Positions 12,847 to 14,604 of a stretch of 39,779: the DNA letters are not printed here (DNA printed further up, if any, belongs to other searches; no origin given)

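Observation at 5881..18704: SusC/SusD-centred locus that looks dedicated to scavenging peptidoglycan stem peptides, placed next to lysA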

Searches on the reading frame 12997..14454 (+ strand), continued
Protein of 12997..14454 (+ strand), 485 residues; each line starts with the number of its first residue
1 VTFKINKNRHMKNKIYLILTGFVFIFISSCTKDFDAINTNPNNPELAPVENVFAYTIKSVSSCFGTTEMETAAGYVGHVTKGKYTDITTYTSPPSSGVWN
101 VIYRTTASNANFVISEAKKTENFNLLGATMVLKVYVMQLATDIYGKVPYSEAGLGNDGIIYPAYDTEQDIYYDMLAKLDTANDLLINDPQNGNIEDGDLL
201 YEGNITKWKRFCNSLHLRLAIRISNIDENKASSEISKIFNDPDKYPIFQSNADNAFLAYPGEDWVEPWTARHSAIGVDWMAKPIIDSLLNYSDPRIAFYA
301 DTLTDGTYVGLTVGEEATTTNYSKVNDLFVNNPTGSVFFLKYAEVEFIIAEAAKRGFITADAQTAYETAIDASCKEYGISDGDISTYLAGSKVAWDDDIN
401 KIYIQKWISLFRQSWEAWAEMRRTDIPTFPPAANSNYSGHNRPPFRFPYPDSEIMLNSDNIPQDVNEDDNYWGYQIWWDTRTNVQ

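Call 24: find_related_loci(query=A1, collection=genome_contigs, flank=10000)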
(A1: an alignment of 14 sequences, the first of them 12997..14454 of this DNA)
Query A1 (485 aa) in genome_contigs; peptide patterns used: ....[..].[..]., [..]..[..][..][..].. (x = any residue, [..] = any of these).
85 stretches matched a pattern; 43 encode a relative of the query (tblastn E <= 1e-3); 43 distinct loci.
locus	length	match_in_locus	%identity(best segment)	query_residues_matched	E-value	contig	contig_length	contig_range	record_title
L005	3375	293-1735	93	5-485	0e+0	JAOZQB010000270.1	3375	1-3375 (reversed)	MAG: Bacteroidales bacterium isolate GMC4.metabat2.5 GMC4_64408_length_3375_cov_9.244880, whole genome shotgun sequence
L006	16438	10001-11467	69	1-485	0e+0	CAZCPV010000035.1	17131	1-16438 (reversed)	MAG TPA_asm: uncultured Draconibacterium sp. isolate SRP163575_co3_101 genome assembly, contig: NODE_3515_length_17131_c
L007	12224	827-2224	67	19-485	0e+0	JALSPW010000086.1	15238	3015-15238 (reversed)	MAG: Saprospiraceae bacterium isolate 356-284_metabat2_scaf2bin.098 356-284_scaffold_1899_c1, whole genome shotgun seque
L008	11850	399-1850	64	1-485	0e+0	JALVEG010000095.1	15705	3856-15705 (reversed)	MAG: Saprospiraceae bacterium isolate 134-614_metabat2_scaf2bin.097 134-614_scaffold_1577_c1, whole genome shotgun seque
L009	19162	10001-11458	64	1-485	0e+0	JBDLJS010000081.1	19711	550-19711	MAG: Bacteroidota bacterium isolate MAG106 MAG106_81, whole genome shotgun sequence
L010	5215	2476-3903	63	11-485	0e+0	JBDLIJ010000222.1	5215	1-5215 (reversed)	MAG: Bacteroidota bacterium isolate MAG023 MAG023_222, whole genome shotgun sequence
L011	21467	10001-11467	62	1-485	0e+0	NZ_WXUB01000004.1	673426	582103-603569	Maribellus sediminis strain Y2-1-60 NODE_4_length_673426_cov_55.8193, whole genome shotgun sequence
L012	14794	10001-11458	60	4-485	0e+0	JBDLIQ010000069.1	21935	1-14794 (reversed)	MAG: Bacteroidota bacterium isolate MAG042 MAG042_69, whole genome shotgun sequence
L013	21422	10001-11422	61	14-485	0e+0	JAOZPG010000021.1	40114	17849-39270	MAG: Bacteroidales bacterium isolate GMC4.metabat2.18 GMC4_533_length_40114_cov_14.347188, whole genome shotgun sequence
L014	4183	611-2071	57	6-485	0e+0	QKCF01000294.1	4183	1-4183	MAG: Sunxiuqinia sp. isolate SZUA-417 scaffold_314262, whole genome shotgun sequence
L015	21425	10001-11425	57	14-485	0e+0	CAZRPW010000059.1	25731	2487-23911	MAG TPA_asm: uncultured Bacteroides sp. isolate binchicken_co42_498 genome assembly, contig: NODE_2138_length_25731_cov_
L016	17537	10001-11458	58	1-484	0e+0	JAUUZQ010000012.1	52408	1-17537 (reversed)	MAG: Bacteroidales bacterium isolate CSMAG_197 CSMAG_197_k127_10178742_length_52408_cov_18.3604, whole genome shotgun se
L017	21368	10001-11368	60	28-485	0e+0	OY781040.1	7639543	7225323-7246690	MAG: Prolixibacteraceae bacterium isolate 091523aa-b5b1-465f-b98d-6c4ce120146c genome assembly, chromosome: 1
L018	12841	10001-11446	59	1-485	0e+0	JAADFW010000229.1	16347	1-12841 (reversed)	MAG: Chlorobiota bacterium isolate M_MaxBin.088 contig-127_5404, whole genome shotgun sequence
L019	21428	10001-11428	53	3-485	3e-166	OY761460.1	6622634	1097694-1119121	MAG: Prolixibacteraceae bacterium isolate b0120b26-81c1-4e5c-b488-535878dd73d8 genome assembly, chromosome: 1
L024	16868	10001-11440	52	8-485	1e-156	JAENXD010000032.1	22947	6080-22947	MAG: Flavobacteriaceae bacterium isolate 5_8_m_bin18 k141_223533_length_22947_cov_201.7397, whole genome shotgun sequenc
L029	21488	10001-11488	44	1-485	2e-124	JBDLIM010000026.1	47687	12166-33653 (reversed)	MAG: Bacteroidota bacterium isolate MAG031 MAG031_26, whole genome shotgun sequence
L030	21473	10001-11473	45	9-485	5e-124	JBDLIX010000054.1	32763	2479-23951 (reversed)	MAG: Bacteroidota bacterium isolate MAG062 MAG062_54, whole genome shotgun sequence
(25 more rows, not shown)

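Call 34: find_encoding_contigs(protein=P0060, flank=10000, max_places=1)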
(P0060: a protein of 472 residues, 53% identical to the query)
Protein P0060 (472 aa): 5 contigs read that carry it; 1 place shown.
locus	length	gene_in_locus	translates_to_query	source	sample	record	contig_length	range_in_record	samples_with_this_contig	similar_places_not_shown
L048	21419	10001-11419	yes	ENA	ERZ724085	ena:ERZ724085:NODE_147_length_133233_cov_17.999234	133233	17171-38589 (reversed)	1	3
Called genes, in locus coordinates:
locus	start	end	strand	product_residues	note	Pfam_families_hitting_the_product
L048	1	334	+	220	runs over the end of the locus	PF03006:HlyIII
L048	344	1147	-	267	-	PF02607:B12-binding_2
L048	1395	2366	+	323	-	PF01112:Asparaginase_2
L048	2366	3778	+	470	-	PF04616:Glyco_hydro_43, PF00754:F5_F8_type_C, PF22633:F5_F8_type_C_2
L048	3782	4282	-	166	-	-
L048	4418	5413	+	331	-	PF12146:Hydrolase_4, PF00561:Abhydrolase_1, PF12697:Abhydrolase_6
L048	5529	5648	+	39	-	-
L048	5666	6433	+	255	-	PF19458:DUF5995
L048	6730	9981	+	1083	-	PF13620:CarboxypepD_reg, PF13715:CarbopepD_reg_2, PF07715:Plug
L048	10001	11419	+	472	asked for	PF12771:SusD-like_2, PF12741:SusD-like, PF14322:SusD-like_3 (weak), PF12741:SusD-like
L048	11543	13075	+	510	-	PF02366:PMT, PF13231:PMT_2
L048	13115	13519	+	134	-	PF08818:DUF1801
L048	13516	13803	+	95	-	-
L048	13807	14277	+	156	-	PF00583:Acetyltransf_1, PF12568:PanZ (weak), PF13673:Acetyltransf_10, PF13508:Acetyltransf_7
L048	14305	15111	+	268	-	PF00561:Abhydrolase_1, PF12146:Hydrolase_4 (weak), PF12697:Abhydrolase_6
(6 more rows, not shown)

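Call 42: search_protein_families(library=pfam, proteins=[L029:11556-13553:+, L007:2286-3374:+, L016:12660-13706:-, L012:12614-14608:-, L029:14731-16719:-, L024:14283-15782:+, L012:3087-3992:-, L013:14200-15897:+, L013:15913-16947:+, L009:15583-16887:+])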
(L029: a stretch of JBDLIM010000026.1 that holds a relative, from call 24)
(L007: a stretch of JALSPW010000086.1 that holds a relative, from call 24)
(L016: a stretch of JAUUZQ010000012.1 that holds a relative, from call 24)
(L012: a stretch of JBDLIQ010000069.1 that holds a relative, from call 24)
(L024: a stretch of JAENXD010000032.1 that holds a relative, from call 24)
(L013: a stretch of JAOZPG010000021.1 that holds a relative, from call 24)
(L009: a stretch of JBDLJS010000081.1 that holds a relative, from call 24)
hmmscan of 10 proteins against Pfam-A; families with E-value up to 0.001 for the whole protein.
L029:11556-13553:+ (665 aa): 5 families
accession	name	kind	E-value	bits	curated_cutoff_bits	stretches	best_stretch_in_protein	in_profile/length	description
PF18962.6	Por_Secre_tail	-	3.4e-12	46.9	27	1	596-663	1-74/75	Secretion system C-terminal sorting domain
PF13385.13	Laminin_G_3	-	2.6e-08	34.6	27.6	1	193-295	71-151/151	Concanavalin A-like lectin/glucanases superfamily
PF14099.13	Polysacc_lyase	-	8.4e-07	29.5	29.9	0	193-236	135-175/210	Polysaccharide lyase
PF02973.23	Sialidase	-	2.1e-06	27.8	26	0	189-295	84-182/189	Sialidase, N-terminal domain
PF19847.4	DUF6322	-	0.00036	21.4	30.6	0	382-423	40-82/100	Family of unknown function (DUF6322)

L007:2286-3374:+ (362 aa): 1 family
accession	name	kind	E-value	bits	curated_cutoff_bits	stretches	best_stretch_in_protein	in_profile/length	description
PF18962.6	Por_Secre_tail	-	6e-14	52.5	27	1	292-358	1-72/75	Secretion system C-terminal sorting domain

L016:12660-13706:- (348 aa): 1 family
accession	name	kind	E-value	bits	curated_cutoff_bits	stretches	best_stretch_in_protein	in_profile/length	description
PF18962.6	Por_Secre_tail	-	4e-12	46.7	27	1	279-347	1-75/75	Secretion system C-terminal sorting domain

L012:12614-14608:- (664 aa): 2 families
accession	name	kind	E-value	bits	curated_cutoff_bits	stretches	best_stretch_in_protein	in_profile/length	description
PF01433.26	Peptidase_M1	-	1.2e-31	110.4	27.7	1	339-482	72-218/218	Peptidase family M1 domain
PF18962.6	Por_Secre_tail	-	1.6e-15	57.6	27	1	591-657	1-69/75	Secretion system C-terminal sorting domain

L029:14731-16719:- (662 aa): 3 families
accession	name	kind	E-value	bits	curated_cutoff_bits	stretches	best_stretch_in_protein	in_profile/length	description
PF01433.26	Peptidase_M1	-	7.4e-31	107.9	27.7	1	337-480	72-218/218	Peptidase family M1 domain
PF18962.6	Por_Secre_tail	-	2.9e-13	50.3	27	1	589-659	1-73/75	Secretion system C-terminal sorting domain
PF17900.6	Peptidase_M1_N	-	0.00013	22.5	25.8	1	69-241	7-186/186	Peptidase M1 N-terminal domain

L024:14283-15782:+ (499 aa): 1 family
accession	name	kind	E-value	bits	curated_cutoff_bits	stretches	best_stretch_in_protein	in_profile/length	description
PF01841.26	Transglut_core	-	8.2e-20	71.5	23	1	313-416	2-107/108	Transglutaminase-like superfamily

L012:3087-3992:- (301 aa): 10 families
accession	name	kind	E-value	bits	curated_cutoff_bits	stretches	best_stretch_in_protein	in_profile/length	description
PF13247.11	Fer4_11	-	1.6e-22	80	26.2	2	130-189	4-65/100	4Fe-4S dicluster domain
PF12837.12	Fer4_6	-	6.3e-13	48.4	25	1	160-182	1-23/24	4Fe-4S binding domain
PF12838.12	Fer4_7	-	4.6e-12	46.6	27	2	167-240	1-52/52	4Fe-4S dicluster domain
PF13237.11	Fer4_10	-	5.2e-11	42.7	25.5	2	129-179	2-53/53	4Fe-4S dicluster domain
PF00037.32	Fer4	-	2e-09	37.3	21.1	1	162-182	2-22/24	4Fe-4S binding domain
PF12797.12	Fer4_2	-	4.3e-09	36.2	24.5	1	160-180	2-22/22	4Fe-4S binding domain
PF13183.11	Fer4_8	-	3.1e-07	31.3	27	1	166-240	3-68/68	4Fe-4S dicluster domain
PF13187.11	Fer4_9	-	1.2e-06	28.9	27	1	136-181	2-50/52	4Fe-4S dicluster domain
PF12800.12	Fer4_4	-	0.00015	22.3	24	1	166-180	2-16/17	4Fe-4S binding domain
PF25160.1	LdpA_Fe-S-bd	-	0.00029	21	27.6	1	139-181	5-41/49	LdpA Fe-S cluster-binding domain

L013:14200-15897:+ (565 aa): 1 family
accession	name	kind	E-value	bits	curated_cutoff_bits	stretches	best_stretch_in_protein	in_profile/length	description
PF00501.34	AMP-binding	-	1.2e-70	238.7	29.9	1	25-404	7-384/384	AMP-binding enzyme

L013:15913-16947:+ (344 aa): 1 family
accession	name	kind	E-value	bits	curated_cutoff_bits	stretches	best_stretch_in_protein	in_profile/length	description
PF03590.20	AsnA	-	9.7e-108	359.6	27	1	19-254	1-227/228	Aspartate-ammonia ligase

L009:15583-16887:+ (434 aa): 0 families

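Call 43: search_solved_structures(query=window:13027-14454:+, max_evalue=0.01)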
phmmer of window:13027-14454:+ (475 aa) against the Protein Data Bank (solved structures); distinct sequences matched with E-value up to 0.01: 26.
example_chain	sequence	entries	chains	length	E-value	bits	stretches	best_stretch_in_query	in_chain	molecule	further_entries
5j5u_A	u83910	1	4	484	7.5e-42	146.7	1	85-470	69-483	RagB/SusD domain protein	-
8j0p_A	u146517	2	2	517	2.1e-36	128.7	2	77-382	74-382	Chitin binding SusD-like protein | SusD-like protein AqSusD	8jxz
4puc_A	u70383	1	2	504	1.1e-34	123.1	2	95-381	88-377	SusD homolog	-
5fq4_A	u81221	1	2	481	1.5e-33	119.3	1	27-420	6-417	PUTATIVE LIPOPROTEIN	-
5fq6_A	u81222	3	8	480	1.8e-33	119.1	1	27-420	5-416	PUTATIVE LIPOPROTEIN | BT_2263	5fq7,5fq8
9bal_A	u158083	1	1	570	1.9e-32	115.7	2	82-272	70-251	Surface glycan-binding protein A (SGBP-A)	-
9bam_A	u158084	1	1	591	2.2e-32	115.5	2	82-272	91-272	Surface glycan-binding protein A (SGBP-A)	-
4f7a_A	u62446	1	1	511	2.3e-31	112.1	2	71-380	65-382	Putative uncharacterized protein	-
5j90_A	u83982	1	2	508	4.4e-31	111.2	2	64-372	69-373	RagB/SusD domain protein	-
6dmf_A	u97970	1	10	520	1.3e-30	109.7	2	83-226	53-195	mixed-linkage glucan utilization locus (MLGUL) SGBP-B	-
6e60_A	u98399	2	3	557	1.6e-30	109.3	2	82-226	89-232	mixed-linkage glucan utilization locus (MLGUL) SGBP-B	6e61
7nox_A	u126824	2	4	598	1.7e-30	109.3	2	83-226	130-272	Surface glycan-binding protein BO2743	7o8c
6dk2_A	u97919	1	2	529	2.1e-30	108.9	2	86-228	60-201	SusD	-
3ejn_A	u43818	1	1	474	4.6e-27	97.9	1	117-456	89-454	SusD homolog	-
4mru_A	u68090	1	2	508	4.7e-27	97.9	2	116-373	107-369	SusD homolog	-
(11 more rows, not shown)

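Call 56: search_protein_families(library=ncbifam, proteins=[L001:12636-14615:-, L001:18580-19692:-, L001:17437-18555:-], max_evalue=0.00001)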
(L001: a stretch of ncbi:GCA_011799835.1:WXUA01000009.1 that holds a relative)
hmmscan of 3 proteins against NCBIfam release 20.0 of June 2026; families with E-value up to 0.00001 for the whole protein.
L001:12636-14615:- (659 aa): 5 families
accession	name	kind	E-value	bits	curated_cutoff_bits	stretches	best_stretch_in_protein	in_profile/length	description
TIGR02412.1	pepN_strep_liv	equivalog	5.2e-20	71.4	591.2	1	224-506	173-467/832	aminopeptidase N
TIGR04183.1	Por_Secre_tail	domain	2.4e-14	53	23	1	587-659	1-72/72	T9SS type A sorting domain-containing protein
TIGR02411.1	leuko_A4_hydro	equivalog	3.6e-13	49.1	761.7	1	64-491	19-452/600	leukotriene-A(4) hydrolase/aminopeptidase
TIGR02414.1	pepN_proteo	equivalog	2.9e-10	39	718.2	1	331-540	287-501/868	aminopeptidase N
NF038113.1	T9SSA_dep_M36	equivalog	5.6e-09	34.7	885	1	581-658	789-868/869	T9SS-dependent M36 family metallopeptidase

L001:18580-19692:- (370 aa): 17 families
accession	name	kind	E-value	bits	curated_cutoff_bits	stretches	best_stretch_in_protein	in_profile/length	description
NF041118.1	A_G_epim_Thtga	equivalog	1.1e-65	222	500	1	6-337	3-332/341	L-Ala-D/L-Glu epimerase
TIGR02534.1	mucon_cyclo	subfamily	1.1e-55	189.1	334.95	1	6-367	1-367/368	muconate/chloromuconate family cycloisomerase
NF042940.1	racemase_DgcA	equivalog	2.9e-52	177.9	400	1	13-340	5-310/323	N-acetyl-D-Glu racemase DgcA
NF043002.1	HProlDhtase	equivalog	2.4e-38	132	500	1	7-354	4-351/366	cis-3-hydroxy-L-proline dehydratase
NF011708.0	PRK15129.1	equivalog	3e-35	121.8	343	1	8-331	3-307/321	L-Ala-D/L-Glu epimerase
NF047820.1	TalGalacDh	equivalog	2.2e-32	112.4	500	1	35-306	39-315/371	L-talarate/galactarate dehydratase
TIGR01928.1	menC_lowGC_arch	equivalog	2.4e-32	112.3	200.65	1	13-323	2-307/325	o-succinylbenzoate synthase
NF010624.0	PRK14017.1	equivalog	6.2e-31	107.8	311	1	35-365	16-360/382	galactonate dehydratase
NF040790.2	glucon_galact_dh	equivalog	3.8e-30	105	750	1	31-365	22-369/390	bifunctional D-gluconate/D-galactonate dehydratase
NF040866.1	AraD_Arch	equivalog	4.2e-27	95.1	650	1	103-364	105-368/372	arabinonate dehydratase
NF043051.1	ManoateDhtManD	equivalog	1.8e-25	89.6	550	2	30-168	13-152/403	D-mannonate dehydratase ManD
NF011654.0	PRK15072.1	subfamily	9.5e-24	84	430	2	30-167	13-151/404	D-galactonate dehydratase family protein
TIGR01927.1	menC_gam_Gplu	equivalog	1.7e-22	80.1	130.55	1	14-312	3-280/307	o-succinylbenzoate synthase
NF002782.0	PRK02901.1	equivalog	4.8e-22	78.4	288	1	132-313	78-257/328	o-succinylbenzoate synthase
NF011968.0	PRK15440.1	equivalog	3.2e-15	55.9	393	1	102-290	126-314/395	L-rhamnonate dehydratase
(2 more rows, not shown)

L001:17437-18555:- (372 aa): 11 families
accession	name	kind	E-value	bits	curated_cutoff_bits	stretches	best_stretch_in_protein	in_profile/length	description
TIGR00858.1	bioF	equivalog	5.7e-70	235.9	426.45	1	11-363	12-364/365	8-amino-7-oxononanoate synthase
TIGR01825.1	gly_Cac_T_rel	subfamily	7.8e-69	232.2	535.4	1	6-358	19-370/385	BioF/Kbl family PLP-dependent acyltransferase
NF047600.1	SerpalmtaseCFB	equivalog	9.4e-69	232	640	1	8-369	31-391/395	serine palmitoyltransferase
NF005394.0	PRK06939.1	equivalog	5.4e-63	213.1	460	1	11-359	32-383/397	glycine C-acetyltransferase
NF047599.1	SerpalmtaseBetaP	equivalog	1.1e-58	198.8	500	1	11-369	34-392/394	serine palmitoyltransferase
TIGR01822.1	2am3keto_CoA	equivalog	1e-52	179.4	493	1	15-358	33-378/393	glycine C-acetyltransferase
TIGR01821.1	5aminolev_synth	equivalog_domain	1.8e-51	175.3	338.55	1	26-368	51-395/402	5-aminolevulinate synthase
NF047603.1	SerpalmtaseAlphaP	equivalog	5.4e-47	160.3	670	1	12-363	37-389/399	serine palmitoyltransferase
NF005526.0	PRK07179.1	equivalog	2.7e-45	154.7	428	1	21-363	55-392/407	alpha-hydroxyketone-type quorum-sensing autoinducer synthase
NF005697.0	PRK07505.1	subfamily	3.5e-36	124.7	342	1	17-368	45-400/405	hypothetical protein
NF004608.1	PRK05937.1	equivalog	6.4e-28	97.6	399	1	54-368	43-347/366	8-amino-7-oxononanoate synthase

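Call 65: list_cluster_members(proteins=[P0121, window:13027-14454:+])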
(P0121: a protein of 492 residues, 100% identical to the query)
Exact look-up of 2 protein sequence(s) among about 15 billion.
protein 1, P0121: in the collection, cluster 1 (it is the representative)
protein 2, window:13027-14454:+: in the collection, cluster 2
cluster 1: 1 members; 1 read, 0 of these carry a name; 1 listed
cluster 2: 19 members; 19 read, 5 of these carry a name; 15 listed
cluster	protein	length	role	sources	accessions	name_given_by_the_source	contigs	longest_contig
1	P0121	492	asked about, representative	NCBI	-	-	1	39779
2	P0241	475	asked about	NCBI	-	-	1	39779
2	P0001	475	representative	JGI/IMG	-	-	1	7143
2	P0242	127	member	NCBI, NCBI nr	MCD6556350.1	MAG: hypothetical protein J7K64_04080, partial [Bacteroidales bacterium] | hypothetical protein [Bacteroidales bacterium]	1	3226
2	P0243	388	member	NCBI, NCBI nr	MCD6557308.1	MAG: SusD/RagB family nutrient-binding outer membrane lipoprotein, partial [Bacteroidales ... | SusD/RagB family nutrient-binding outer membrane lipoprotein [Bacteroidales bacterium]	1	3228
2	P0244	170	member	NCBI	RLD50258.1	MAG: SusD/RagB family nutrient-binding outer membrane lipoprotein, partial [Bacteroidetes ...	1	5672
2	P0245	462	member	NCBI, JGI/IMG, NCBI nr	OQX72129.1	MAG: hypothetical protein B6D61_15070 [Bacteroidetes bacterium 4484_249]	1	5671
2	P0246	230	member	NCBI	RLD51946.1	MAG: hypothetical protein DRI94_04575, partial [Bacteroidetes bacterium]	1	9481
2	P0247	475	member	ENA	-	-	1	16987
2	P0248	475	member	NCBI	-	-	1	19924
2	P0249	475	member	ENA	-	-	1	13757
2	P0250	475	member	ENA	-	-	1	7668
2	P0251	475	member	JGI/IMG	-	-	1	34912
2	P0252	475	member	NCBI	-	-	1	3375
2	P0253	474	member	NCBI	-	-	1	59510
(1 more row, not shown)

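Call 71: search_protein_families(library=pfam, proteins=[L007:3478-4863:-, L007:4946-6373:-, L007:6640-8106:+, L007:8147-8614:+, L007:8628-9269:+, L007:9844-10734:-, L007:10759-12201:-])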
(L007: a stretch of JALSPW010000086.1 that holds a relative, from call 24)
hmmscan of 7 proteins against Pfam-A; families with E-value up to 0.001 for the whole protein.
L007:3478-4863:- (461 aa): 0 families

L007:4946-6373:- (475 aa): 0 families

L007:6640-8106:+ (488 aa): 3 families
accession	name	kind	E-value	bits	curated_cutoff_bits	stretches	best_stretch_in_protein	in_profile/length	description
PF00587.30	tRNA-synt_2b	-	4.7e-24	85.9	29.3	1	114-282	7-176/179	tRNA synthetase class II core domain (G, H, P, S and T)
PF03129.25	HGTP_anticodon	-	1.5e-23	83.2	21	1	301-394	1-93/94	Anticodon binding domain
PF09180.16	ProRS-C_1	-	1.4e-22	80.1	31.5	1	421-488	1-71/71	Prolyl-tRNA synthetase, C-terminal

L007:8147-8614:+ (155 aa): 1 family
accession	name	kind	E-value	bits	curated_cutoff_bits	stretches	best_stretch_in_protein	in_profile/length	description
PF01668.23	SmpB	-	2.1e-58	196.7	27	1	9-150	2-141/143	SmpB protein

L007:8628-9269:+ (213 aa): 1 family
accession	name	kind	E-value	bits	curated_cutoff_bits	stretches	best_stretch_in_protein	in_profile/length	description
PF00849.27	PseudoU_synth_2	-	3e-28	99.4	26.8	1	11-153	3-151/152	RNA pseudouridylate synthase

L007:9844-10734:- (296 aa): 1 family
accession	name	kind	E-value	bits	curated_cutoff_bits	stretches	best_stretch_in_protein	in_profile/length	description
PF11751.14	PorP_SprF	-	5.5e-46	157.7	22.3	1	21-292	4-273/273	Type IX secretion system membrane protein PorP/SprF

L007:10759-12201:- (480 aa): 6 families
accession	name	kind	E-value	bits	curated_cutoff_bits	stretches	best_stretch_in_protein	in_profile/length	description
PF13573.12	SprB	-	8.1e-29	99.4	28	3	84-115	4-35/37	SprB repeat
PF13585.12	CHU_C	-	1.2e-13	51.4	27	1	395-475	6-84/86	CHU_C Type IX secretion signal domain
PF13620.12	CarboxypepD_reg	-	9.4e-06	26.3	32.3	0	117-149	37-70/82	Carboxypeptidase regulatory-like domain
PF23585.1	DUF7137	-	1.5e-05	25.1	27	0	88-143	46-104/137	Domain of unknown function (DUF7137)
PF18962.6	Por_Secre_tail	-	0.00016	22.3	27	0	349-371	45-67/75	Secretion system C-terminal sorting domain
PF06832.18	BiPBP_C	-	0.00035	20.8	26.8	0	199-215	70-86/90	Penicillin-Binding Protein C-terminus Family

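Call 72: find_encoding_contigs(protein=P0032, flank=10000, max_places=1)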
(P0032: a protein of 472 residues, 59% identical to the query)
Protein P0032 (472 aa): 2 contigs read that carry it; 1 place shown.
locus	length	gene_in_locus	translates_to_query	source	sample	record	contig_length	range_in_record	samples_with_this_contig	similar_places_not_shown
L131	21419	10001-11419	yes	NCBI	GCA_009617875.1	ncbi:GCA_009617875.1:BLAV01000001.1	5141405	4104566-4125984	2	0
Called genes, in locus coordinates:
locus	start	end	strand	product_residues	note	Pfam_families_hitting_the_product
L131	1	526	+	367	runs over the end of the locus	PF25917:BSH_RND, PF25919:BSH_CusB (weak), PF25973:BSH_CzcB (weak), PF25885:HH_EMRA, PF25876:HH_MFP_RND (weak), PF25881:HH_YBHG (weak), PF25893:HH_CzcB (weak), PF25990:Beta-barrel_YknX (faint)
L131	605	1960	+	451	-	PF02321:OEP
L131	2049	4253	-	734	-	PF16875:Glyco_hydro_36N, PF02065:Melibiase, PF16874:Glyco_hydro_36C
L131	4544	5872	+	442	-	PF25917:BSH_RND, PF25973:BSH_CzcB, PF25876:HH_MFP_RND (weak), PF25990:Beta-barrel_YknX (weak), PF26002:Beta-barrel_AprE (weak), PF25967:RND-MFP_C (weak), PF25975:CzcB_C (weak), PF25989:YknX_C (weak), +1 more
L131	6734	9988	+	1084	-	PF13620:CarboxypepD_reg, PF13715:CarbopepD_reg_2, PF07715:Plug, PF00593:TonB_dep_Rec_b-barrel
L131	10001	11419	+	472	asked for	PF12771:SusD-like_2, PF12741:SusD-like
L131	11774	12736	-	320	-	PF11751:PorP_SprF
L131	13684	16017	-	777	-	PF17803:Cadherin_4, PF17892:Cadherin_5, PF17963:Big_9, PF17892:Cadherin_5 (weak), PF17803:Cadherin_4, PF17892:Cadherin_5, PF17963:Big_9, PF13585:CHU_C, +2 more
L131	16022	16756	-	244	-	-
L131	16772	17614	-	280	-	-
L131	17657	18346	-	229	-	-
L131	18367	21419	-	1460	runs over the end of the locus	PF07679:I-set (faint), PF13927:Ig_3 (weak), PF00059:Lectin_C, PF02494:HYR (weak)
